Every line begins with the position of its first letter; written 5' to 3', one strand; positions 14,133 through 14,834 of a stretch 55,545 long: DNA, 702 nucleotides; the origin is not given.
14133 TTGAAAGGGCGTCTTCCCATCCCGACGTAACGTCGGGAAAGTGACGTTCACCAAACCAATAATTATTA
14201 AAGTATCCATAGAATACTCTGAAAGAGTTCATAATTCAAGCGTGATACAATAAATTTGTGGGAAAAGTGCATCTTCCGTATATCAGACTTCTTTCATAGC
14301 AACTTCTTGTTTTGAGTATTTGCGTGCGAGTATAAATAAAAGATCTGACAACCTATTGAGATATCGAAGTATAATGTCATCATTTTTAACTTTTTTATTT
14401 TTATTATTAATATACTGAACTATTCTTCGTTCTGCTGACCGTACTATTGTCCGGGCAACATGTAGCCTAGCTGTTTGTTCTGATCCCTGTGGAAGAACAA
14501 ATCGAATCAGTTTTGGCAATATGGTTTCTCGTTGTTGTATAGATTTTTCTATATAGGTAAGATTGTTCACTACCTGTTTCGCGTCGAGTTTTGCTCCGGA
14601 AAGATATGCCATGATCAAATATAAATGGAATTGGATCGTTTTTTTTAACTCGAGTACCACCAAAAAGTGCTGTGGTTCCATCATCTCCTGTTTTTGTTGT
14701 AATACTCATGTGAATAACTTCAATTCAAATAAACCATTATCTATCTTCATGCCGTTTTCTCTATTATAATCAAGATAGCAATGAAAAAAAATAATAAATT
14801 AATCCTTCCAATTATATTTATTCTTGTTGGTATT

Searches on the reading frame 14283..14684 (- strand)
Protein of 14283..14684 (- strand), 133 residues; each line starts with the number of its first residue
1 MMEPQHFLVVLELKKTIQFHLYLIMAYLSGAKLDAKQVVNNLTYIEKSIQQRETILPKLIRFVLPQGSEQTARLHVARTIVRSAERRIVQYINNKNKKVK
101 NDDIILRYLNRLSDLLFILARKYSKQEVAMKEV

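Call 103: search_protein_families(library=pfam, proteins=[window:14283-14684:-], max_evalue=0.001)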
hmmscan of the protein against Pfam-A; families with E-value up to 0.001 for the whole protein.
window:14283-14684:- (133 aa): 1 family
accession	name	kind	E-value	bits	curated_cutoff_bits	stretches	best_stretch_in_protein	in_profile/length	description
PF01923.23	Cob_adeno_trans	-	9e-27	94.6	24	1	15-122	59-170/171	Cobalamin adenosyltransferase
